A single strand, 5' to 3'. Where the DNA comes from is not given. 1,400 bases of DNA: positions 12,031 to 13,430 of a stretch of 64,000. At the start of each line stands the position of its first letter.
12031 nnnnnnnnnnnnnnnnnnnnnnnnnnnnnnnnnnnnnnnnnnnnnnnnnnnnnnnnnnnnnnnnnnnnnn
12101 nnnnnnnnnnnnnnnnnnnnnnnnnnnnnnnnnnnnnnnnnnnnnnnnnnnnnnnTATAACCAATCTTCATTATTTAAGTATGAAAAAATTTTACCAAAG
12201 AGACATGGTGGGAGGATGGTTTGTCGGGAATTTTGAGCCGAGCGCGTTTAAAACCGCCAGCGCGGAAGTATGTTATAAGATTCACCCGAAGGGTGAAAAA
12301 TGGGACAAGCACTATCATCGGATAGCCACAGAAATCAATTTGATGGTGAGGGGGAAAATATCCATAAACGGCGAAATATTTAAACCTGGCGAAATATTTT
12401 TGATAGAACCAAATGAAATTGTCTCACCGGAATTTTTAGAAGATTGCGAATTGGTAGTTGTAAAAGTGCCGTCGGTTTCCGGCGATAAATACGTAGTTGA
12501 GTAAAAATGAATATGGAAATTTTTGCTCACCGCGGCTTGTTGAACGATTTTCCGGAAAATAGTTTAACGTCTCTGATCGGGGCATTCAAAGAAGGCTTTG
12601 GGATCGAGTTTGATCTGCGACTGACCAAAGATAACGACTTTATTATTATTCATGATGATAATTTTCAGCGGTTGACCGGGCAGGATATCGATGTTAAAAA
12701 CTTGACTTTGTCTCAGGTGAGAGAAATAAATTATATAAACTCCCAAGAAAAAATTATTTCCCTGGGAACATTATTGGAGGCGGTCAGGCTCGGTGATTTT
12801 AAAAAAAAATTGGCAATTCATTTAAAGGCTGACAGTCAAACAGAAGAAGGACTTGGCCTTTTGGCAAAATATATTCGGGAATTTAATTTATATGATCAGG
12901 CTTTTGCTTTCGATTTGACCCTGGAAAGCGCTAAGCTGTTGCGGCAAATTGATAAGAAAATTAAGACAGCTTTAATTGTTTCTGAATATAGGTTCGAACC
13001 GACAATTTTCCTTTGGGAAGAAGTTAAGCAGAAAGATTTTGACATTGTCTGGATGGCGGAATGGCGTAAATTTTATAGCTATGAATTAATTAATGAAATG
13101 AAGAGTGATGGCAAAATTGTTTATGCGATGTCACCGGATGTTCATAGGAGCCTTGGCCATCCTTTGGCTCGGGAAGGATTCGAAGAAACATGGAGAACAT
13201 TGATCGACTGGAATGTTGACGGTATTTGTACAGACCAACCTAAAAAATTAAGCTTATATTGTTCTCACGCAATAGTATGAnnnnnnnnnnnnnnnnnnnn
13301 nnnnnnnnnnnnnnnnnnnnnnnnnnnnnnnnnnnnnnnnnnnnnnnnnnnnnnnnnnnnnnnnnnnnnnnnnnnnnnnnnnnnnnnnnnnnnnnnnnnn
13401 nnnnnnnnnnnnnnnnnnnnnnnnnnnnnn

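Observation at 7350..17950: Low-GC gene block inside a GC-rich glycan locus, encoding an unusual activated-polyol or sugar-phosphate decoration pathway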

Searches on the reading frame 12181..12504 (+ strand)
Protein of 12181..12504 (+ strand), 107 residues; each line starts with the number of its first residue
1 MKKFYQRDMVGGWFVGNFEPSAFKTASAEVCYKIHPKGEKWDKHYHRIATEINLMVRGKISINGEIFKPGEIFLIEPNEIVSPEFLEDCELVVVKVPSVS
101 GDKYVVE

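Call 4: search_protein_families(library=pfam, proteins=[window:12181-12504:+], max_evalue=0.01)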
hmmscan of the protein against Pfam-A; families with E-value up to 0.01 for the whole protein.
window:12181-12504:+ (107 aa): 1 family
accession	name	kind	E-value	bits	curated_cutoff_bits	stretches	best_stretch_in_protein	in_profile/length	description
PF12973.13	Cupin_7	-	0.0072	16.6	27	1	36-95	41-100/105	ChrR Cupin-like domain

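Call 5: search_protein_families(library=ncbifam, proteins=[window:12181-12504:+], max_evalue=0.01)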
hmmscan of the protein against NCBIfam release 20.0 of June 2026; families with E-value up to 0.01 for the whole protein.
window:12181-12504:+ (107 aa): 0 families

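Call 11: search_solved_structures(query=window:12181-12504:+, max_evalue=10)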
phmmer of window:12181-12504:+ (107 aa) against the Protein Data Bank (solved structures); distinct sequences matched with E-value up to 10: 7.
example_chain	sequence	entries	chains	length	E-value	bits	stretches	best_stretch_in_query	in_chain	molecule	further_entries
7zvy_G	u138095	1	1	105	0.027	17.6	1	33-96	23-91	Cupin_2 domain-containing protein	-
7zvy_E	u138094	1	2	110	0.03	17.5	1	32-96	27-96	Cupin_2 domain-containing protein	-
7zvm_A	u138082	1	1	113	0.032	17.4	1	32-95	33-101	Mannose-6-phosphate isomerase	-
7zvy_B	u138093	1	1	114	0.033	17.3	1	32-96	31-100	Cupin_2 domain-containing protein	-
7zvy_A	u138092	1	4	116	0.034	17.3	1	32-96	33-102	Cupin_2 domain-containing protein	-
1yab_A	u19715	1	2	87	1.5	12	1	51-84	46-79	chemotaxis protein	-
2h0v_A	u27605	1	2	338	1.7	11.8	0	35-81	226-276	Quercetin 2,3-dioxygenase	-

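Call 40: list_cluster_members(proteins=[P0001, P0008, window:12181-12504:+, window:12507-13280:+, window:10040-11098:+, window:15755-17953:+, window:2741-4054:+])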
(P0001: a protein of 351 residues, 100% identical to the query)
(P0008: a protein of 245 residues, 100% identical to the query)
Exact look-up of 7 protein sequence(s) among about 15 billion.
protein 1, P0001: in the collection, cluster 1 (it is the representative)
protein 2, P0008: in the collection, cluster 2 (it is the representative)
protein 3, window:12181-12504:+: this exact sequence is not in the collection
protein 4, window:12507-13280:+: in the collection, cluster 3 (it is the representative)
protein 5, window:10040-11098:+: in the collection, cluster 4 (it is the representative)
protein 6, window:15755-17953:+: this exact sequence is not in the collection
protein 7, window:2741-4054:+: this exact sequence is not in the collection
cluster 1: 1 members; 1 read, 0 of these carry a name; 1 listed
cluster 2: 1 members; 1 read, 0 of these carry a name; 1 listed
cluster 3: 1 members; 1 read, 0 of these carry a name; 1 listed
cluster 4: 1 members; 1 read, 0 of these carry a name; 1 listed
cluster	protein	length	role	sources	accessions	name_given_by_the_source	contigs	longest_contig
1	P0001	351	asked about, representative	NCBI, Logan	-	-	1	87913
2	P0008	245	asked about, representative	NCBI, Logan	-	-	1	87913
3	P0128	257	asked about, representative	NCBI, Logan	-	-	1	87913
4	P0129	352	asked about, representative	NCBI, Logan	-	-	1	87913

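Call 48: find_homologous_proteins(query=window:12181-12504:+, max_evalue=0.001)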
Query window:12181-12504:+ (107 aa): 205 proteins with E <= 0.001 among 205 candidates; the best 120 are listed.
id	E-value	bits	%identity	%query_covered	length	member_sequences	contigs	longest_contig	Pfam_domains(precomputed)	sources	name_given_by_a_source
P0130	5.9e-61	221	100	93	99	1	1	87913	-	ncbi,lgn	-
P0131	1.6e-48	181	67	100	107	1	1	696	-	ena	-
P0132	1.6e-44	168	66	99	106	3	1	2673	-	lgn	-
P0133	4.8e-43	163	69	90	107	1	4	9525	-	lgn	-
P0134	6.6e-43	163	63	99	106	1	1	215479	-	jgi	-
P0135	3.2e-42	161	63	100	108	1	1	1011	-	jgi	jgi:quercetin dioxygenase-like cupin family protein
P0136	3.7e-42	161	64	99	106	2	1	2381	-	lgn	-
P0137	6.4e-42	160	66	99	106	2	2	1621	PF07883.18,PF12973.14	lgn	-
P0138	7.5e-42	160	70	91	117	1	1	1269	-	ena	-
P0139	9.7e-42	159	64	99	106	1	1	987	-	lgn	-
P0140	1.6e-41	158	65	93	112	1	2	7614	-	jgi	-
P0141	2.5e-41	158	65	93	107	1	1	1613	-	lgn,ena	-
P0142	4.1e-41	157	60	97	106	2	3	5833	-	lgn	-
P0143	9.0e-41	156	65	93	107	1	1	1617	-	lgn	-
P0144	1.0e-40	156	67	94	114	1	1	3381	-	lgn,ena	-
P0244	3.2e-34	135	60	93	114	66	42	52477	-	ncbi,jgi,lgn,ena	jgi:quercetin dioxygenase-like cupin family protein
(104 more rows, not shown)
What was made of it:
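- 12181..12504 (+): Small metal-binding cupin (107 aa; public gene call from M9 at 12205), a candidate aldose-P/ketose-P isomerase. It occupies the position where related loci carry the paralogous NTa. 205 homologues; the 120 listed are 54-70% identical (call 48).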

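Call 49: find_encoding_contigs(protein=P0134, flank=7000, max_places=1)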
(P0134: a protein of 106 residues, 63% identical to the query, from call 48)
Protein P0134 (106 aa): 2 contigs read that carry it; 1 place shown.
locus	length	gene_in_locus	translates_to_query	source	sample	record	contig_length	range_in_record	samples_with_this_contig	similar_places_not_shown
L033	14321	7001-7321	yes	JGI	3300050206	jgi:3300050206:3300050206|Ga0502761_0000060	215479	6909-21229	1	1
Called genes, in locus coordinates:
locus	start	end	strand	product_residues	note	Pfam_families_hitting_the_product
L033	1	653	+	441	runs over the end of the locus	PF00534:Glycos_transf_1 (weak)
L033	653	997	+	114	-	-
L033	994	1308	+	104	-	PF19668:DUF6171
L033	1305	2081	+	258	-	-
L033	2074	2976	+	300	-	-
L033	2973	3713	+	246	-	PF13733:Glyco_transf_7N, PF02709:Glyco_transf_7C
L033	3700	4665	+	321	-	-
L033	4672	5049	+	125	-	PF19662:DUF6165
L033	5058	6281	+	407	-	PF00016:RuBisCO_large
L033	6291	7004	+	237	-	PF00483:NTP_transferase (weak)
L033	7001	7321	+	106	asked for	-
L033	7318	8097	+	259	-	-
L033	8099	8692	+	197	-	-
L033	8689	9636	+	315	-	-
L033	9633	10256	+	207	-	-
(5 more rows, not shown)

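Call 50: find_encoding_contigs(protein=P0244, flank=7000, max_places=3)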
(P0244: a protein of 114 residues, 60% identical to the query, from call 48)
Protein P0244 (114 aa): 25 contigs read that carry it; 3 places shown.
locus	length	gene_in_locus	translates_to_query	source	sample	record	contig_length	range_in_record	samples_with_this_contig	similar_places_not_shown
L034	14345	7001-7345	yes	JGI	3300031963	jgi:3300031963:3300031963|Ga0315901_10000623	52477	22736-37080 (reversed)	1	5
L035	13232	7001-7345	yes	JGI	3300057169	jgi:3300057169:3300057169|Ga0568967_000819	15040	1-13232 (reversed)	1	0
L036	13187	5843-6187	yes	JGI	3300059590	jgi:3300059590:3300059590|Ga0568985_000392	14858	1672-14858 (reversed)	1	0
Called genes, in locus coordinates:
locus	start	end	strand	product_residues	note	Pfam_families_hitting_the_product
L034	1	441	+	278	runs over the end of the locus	PF01531:Glyco_transf_11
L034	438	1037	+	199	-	PF04989:RMNT_CmcI (weak)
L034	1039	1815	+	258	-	-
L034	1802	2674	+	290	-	-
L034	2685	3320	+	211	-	PF00926:DHBP_synthase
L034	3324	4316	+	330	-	-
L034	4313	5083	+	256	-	PF00483:NTP_transferase (weak)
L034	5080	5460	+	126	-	-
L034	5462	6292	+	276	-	-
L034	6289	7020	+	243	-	PF00483:NTP_transferase (weak), PF12804:NTP_transf_3 (weak)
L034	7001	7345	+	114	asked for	-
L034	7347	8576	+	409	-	PF00016:RuBisCO_large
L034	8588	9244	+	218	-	PF13578:Methyltransf_24 (weak)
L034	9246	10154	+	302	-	-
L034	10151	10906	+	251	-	-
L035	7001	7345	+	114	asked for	-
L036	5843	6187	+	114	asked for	-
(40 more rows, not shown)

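Call 56: search_solved_structures(query=A3, max_evalue=1)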
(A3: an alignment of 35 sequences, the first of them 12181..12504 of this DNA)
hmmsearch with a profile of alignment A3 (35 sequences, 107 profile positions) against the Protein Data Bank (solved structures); distinct sequences matched with E-value up to 1: 14.
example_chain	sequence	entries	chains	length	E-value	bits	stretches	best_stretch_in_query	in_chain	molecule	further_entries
2h0v_A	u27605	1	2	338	1.8e-05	27.8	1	28-79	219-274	Quercetin 2,3-dioxygenase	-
1y3t_A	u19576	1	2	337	1.8e-05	27.7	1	28-79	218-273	Hypothetical protein yxaG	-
8hfb_A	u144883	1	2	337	4.1e-05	26.6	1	30-71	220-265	Quercetin 2,3-dioxygenase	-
7zvm_A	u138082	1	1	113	0.00032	23.7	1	40-100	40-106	Mannose-6-phosphate isomerase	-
7zvy_G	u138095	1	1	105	0.00061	22.8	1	40-100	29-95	Cupin_2 domain-containing protein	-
7zvy_E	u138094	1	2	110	0.0007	22.7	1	40-100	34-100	Cupin_2 domain-containing protein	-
7zvy_B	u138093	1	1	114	0.00076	22.5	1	40-100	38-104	Cupin_2 domain-containing protein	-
7zvy_A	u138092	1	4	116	0.00078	22.5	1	40-100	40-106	Cupin_2 domain-containing protein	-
3d82_A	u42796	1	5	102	0.001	22.1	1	40-94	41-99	Cupin 2, conserved barrel domain protein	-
2b8m_A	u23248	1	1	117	0.032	17.3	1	23-75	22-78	Hypothetical protein MJ0764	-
2vqa_A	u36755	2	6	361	0.19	14.8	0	36-63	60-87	SLL1358 PROTEIN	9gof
9h6d_B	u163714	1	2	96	0.56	13.3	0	43-95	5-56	Antitoxin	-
1tq5_A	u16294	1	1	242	0.73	12.9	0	43-100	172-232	Protein yhhW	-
1xlt_C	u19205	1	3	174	1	12.5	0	22-88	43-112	NAD(P) transhydrogenase subunit beta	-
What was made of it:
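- On Cupin-type sugar-phosphate isomerase (minimal PMI): In the sequence-profile search, quercetinase scores slightly better than PMI (call 56).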

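Call 60: search_dna_similar(query=window:12181-12504:+, collection=phages, mode=protein, max_rows=12)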
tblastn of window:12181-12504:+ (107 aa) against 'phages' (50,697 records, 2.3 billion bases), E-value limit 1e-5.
Records with a match: 3; places in all: 3; records where one place covers at least 80% of the query: 3.
Best place of each record, by identity: <60% 3.
By first word of the organism name: Synechococcus 3.
By host as written in the record: Synechococcus str. WH8109 2; Synechococcus sp. MIT S9220 1.
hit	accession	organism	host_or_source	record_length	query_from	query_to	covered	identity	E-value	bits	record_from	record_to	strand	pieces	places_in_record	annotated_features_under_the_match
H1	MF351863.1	Synechococcus phage Bellamy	Synechococcus str. WH8109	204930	7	104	92%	43.9%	5e-23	97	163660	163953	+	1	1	207: hypothetical protein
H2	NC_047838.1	Synechococcus phage Bellamy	Synechococcus str. WH8109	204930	7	104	92%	43.9%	5e-23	97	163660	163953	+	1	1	207: hypothetical protein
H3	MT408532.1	Synechococcus phage SynMITS9220M01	Synechococcus sp. MIT S9220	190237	7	104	92%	43.9%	7e-23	97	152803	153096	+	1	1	hypothetical protein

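Call 64: get_annotated_region(hit=H1, flank=7000)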
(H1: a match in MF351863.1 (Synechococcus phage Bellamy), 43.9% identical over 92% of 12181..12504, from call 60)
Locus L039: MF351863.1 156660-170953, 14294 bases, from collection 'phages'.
description: Synechococcus phage Bellamy, complete genome.
organism: Synechococcus phage Bellamy (NCBI taxid 2023996)
taxonomy: Viruses; Duplodnaviria; Heunggongvirae; Uroviricota; Caudoviricetes; Kyanoviridae; Bellamyvirus; Bellamyvirus bellamy
host: Synechococcus str. WH8109; source: seawater; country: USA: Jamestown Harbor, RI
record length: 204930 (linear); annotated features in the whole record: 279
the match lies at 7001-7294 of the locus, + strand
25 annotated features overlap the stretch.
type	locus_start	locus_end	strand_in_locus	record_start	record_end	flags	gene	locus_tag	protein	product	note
tRNA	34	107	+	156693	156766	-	193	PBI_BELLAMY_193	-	tRNA-Pro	-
CDS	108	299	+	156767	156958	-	194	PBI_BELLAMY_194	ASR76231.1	hypothetical protein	-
tRNA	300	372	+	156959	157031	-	195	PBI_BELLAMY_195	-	tRNA-Met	-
CDS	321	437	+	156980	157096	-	196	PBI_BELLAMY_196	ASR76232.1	hypothetical protein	-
CDS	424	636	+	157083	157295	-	197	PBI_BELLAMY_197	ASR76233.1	hypothetical protein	-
CDS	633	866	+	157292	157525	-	198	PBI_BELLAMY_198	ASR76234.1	hypothetical protein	-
CDS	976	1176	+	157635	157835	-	199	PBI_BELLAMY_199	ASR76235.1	hypothetical protein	-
CDS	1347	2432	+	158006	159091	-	200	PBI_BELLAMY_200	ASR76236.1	NAD-dependent epimerase/dehydratase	NAD dependent epimerase/dehydratase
CDS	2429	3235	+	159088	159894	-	201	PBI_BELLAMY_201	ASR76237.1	glycosyltransferase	-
CDS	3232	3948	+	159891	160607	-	202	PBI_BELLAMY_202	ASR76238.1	glycosyltransferase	-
CDS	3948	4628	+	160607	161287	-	203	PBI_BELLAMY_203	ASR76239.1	hypothetical protein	-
CDS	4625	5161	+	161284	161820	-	204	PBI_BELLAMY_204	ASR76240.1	phosphatase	-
CDS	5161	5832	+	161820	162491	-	205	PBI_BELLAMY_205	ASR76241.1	hypothetical protein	-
CDS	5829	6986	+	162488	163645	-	206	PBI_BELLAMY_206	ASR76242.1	phosphatase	-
CDS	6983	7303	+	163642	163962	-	207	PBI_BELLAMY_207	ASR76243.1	hypothetical protein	-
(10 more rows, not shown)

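Call 86: predict_structure(alignment_id=A3)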
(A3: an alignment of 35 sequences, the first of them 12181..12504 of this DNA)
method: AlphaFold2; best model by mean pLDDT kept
length: 107 residues; sequences in the alignment: 35
mean_pLDDT: 96.8   pTM: 0.86
mean pLDDT of the five models: 96.8, 96.1, 95.1, 94.8, 92.9
residues with pLDDT >= 90: 104; 70-90: 3; 50-70: 0; < 50: 0
segments of 3 or more residues with pLDDT < 50: none
pLDDT, mean of each block of 10 residues (from residue 1): 93 94 97 98 97 99 98 98 98 97 95
secondary structure, 60 per line:
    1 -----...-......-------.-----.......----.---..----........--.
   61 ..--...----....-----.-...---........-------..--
elements in order: E13-15 E29-35 E50-57 E60-62 E65-67 E72-75 E83-85 E89-96
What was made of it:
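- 12181..12504 (+): AF2 pLDDT 96.8 (call 86).
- On Cupin-type sugar-phosphate isomerase (minimal PMI): Model pLDDT 96.8 (call 86).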

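Call 95: fold_search(model_id=the predicted structure, library=pdb)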
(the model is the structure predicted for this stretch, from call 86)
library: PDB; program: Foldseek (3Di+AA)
matches with E <= 10: 1799; with E <= 0.001: 236
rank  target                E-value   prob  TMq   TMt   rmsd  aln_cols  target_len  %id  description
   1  7zvm                  3.1e-06  1.00  0.64  0.66   2.7        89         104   22  Thermococcus barophilus phosphomannose isomerase protein structure at 1.6 A (released 2022-08-24)
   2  7zvy_B                8.0e-06  1.00  0.64  0.63   2.7        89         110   25  Thermococcus kadokarensis phosphomannose isomerase (released 2022-08-24)
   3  5cu1                  1.4e-05  1.00  0.70  0.40   5.9       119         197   13  Crystal structure of DMSP lyase DddQ from Ruegeria pomeroyi DSS-3 (released 2016-08-17)
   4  7zvy_A                1.5e-05  1.00  0.64  0.62   2.7        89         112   25  Thermococcus kadokarensis phosphomannose isomerase (released 2022-08-24)
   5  3fjs_C                1.7e-05  1.00  0.61  0.61   2.9        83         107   17  CRYSTAL STRUCTURE OF A PUTATIVE BIOSYNTHETIC PROTEIN WITH RMLC-LIKE CUPIN FOLD (REUT_B4087) FROM RALSTONIA EUTROPHA JM (released 2009-01-13)
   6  9bwi_A                1.8e-05  1.00  0.62  0.56   7.6        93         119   18  Crystal structure of cellulose oxidative enzyme in acidic pH with glycerol (released 2024-12-11)
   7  3h8u_A                2.3e-05  1.00  0.69  0.61   1.9        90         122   20  Crystal structure of uncharacterized conserved protein with double-stranded beta-helix domain (YP_001338853.1) from Kl (released 2009-05-12)
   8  3h8u_B                2.4e-05  1.00  0.66  0.62   2.5        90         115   20  Crystal structure of uncharacterized conserved protein with double-stranded beta-helix domain (YP_001338853.1) from Kl (released 2009-05-12)
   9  3fjs_D                2.5e-05  1.00  0.60  0.63   2.5        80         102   16  CRYSTAL STRUCTURE OF A PUTATIVE BIOSYNTHETIC PROTEIN WITH RMLC-LIKE CUPIN FOLD (REUT_B4087) FROM RALSTONIA EUTROPHA JM (released 2009-01-13)
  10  7zvy_E                2.8e-05  1.00  0.64  0.65   2.7        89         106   25  Thermococcus kadokarensis phosphomannose isomerase (released 2022-08-24)
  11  9bwi_B                2.9e-05  1.00  0.60  0.55   2.1        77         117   21  Crystal structure of cellulose oxidative enzyme in acidic pH with glycerol (released 2024-12-11)
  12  4e2g_D                3.6e-05  1.00  0.63  0.59   5.4       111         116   13  Crystal structure of Cupin fold protein Sthe2323 from Sphaerobacter thermophilus (released 2012-03-21)
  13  9bwf_B                3.8e-05  1.00  0.59  0.54   2.1        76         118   21  Crystal structure of cellulose oxidative enzyme without ligand (released 2024-12-04)
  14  9ug7_D                5.0e-05  1.00  0.65  0.41   2.5        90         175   18  Structure of sulfonamide synthase SbzM from Actinokineospora mzabensis (released 2026-03-04)
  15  7zvy_G                5.2e-05  1.00  0.64  0.68   2.7        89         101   25  Thermococcus kadokarensis phosphomannose isomerase (released 2022-08-24)
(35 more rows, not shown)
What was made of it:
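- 12181..12504 (+): Top Foldseek hits are the Thermococcus minimal phosphomannose isomerases 7ZVM/7ZVY (E 3e-6, TM 0.64; call 95), which are also hit by the family sequence profile (E 3e-4; call 56).
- On Cupin-type sugar-phosphate isomerase (minimal PMI): Other small cupins (KdgF, DddQ, quercetinase) follow closely (call 95).
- Closest in fold and in sequence profile to the minimal phosphomannose isomerases (calls 56, 86, 95).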

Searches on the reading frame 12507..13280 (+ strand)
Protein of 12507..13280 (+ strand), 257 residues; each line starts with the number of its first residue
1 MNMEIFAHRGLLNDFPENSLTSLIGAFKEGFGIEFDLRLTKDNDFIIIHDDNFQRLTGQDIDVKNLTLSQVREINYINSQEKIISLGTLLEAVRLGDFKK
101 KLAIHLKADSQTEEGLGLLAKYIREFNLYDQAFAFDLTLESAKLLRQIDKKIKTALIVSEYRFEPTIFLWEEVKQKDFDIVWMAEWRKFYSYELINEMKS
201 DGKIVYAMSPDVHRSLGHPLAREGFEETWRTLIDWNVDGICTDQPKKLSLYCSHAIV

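Call 4: search_protein_families(library=pfam, proteins=[window:12507-13280:+], max_evalue=0.01)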
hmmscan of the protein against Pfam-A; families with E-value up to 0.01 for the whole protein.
window:12507-13280:+ (257 aa): 3 families
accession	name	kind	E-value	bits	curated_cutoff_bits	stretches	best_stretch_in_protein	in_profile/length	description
PF03009.23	GDPD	-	6.3e-25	89.1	23.6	1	8-246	1-243/244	Glycerophosphoryl diester phosphodiesterase family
PF19184.5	DUF5866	-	0.0047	17.1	25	0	86-129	26-66/74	Family of unknown function (DUF5866)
PF16387.11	DUF4996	-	0.0099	16.9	33.7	0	171-251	21-101/102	Domain of unknown function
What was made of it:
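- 12507..13280 (+): GDPD-family phosphodiesterase with no N-terminal signal-peptide-like hydrophobic segment, so probably cytoplasmic. Invariant partner of the NT. PF03009 full-length, E 6e-25 (call 4).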

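Call 5: search_protein_families(library=ncbifam, proteins=[window:12507-13280:+], max_evalue=0.01)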
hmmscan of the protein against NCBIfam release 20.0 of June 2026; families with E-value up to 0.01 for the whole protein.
window:12507-13280:+ (257 aa): 5 families
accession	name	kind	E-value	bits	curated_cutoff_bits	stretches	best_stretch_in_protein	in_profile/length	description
NF006989.0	PRK09454.1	equivalog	6.1e-11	42.1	264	1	4-74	11-82/251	glycerophosphodiester phosphodiesterase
NF053857.1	LysphglycPlipDStph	equivalog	3.8e-08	33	450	1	5-74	48-118/305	lysophosphatidylglycerol phospholipase D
NF008354.0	PRK11143.1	equivalog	5.4e-05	22.3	254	1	5-57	33-86/359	glycerophosphodiester phosphodiesterase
NF041304.3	AvrBs2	equivalog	0.00029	18.9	1000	1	4-119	270-399/716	type III secretion system effector avirulence protein AvrBs2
NF011908.0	PRK15381.1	equivalog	0.0054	15.6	444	1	39-97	92-150/408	type III secretion system effector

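Call 10: search_solved_structures(query=window:12507-13280:+, max_evalue=0.01)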
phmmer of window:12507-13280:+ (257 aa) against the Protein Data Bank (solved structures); distinct sequences matched with E-value up to 0.01: 27.
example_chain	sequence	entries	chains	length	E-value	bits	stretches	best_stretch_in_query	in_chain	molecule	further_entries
2pz0_A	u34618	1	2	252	9e-12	48.3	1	4-156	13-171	Glycerophosphoryl diester phosphodiesterase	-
4oec_A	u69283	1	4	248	4.1e-10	42.9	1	5-95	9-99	Glycerophosphoryl diester phosphodiesterase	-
1o1z_A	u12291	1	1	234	6.6e-10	42.2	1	5-137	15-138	glycerophosphodiester phosphodiesterase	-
7e0v_A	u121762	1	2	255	6.7e-10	42.2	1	5-93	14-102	Glycerophosphodiester phosphodiesterase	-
7e2a_A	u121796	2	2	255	7.9e-09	38.7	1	5-93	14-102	Glycerophosphodiester phosphodiesterase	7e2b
3qvq_A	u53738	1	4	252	1.2e-07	34.8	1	4-224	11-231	Phosphodiesterase Olei02445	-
3i10_A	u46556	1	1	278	1.7e-07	34.3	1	5-102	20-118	Putative Glycerophosphoryl diester phosphodiesterase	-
7wwc_A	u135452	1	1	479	1.8e-07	34.2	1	4-71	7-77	beta-1,3(4)-glucanase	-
7ww4_A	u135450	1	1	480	1.8e-07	34.2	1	4-71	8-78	beta-1,3(4)-glucanase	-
5t91_A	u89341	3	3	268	1.3e-06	31.4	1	6-75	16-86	Glycerophosphoryl diester phosphodiesterase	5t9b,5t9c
2otd_A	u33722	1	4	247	2.4e-06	30.6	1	5-57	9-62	Glycerophosphodiester phosphodiesterase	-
9euf_B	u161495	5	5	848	5.2e-06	29.4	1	5-89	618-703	GP-PDE domain-containing protein | ORF58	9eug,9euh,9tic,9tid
3ch0_A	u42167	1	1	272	6.3e-06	29.2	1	3-75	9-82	Glycerophosphodiester phosphodiesterase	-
3no3_A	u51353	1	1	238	2.6e-05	27.2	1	2-96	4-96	glycerophosphodiester phosphodiesterase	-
4r7o_A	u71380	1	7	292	2.9e-05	27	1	6-75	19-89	Glycerophosphoryl diester phosphodiesterase, putative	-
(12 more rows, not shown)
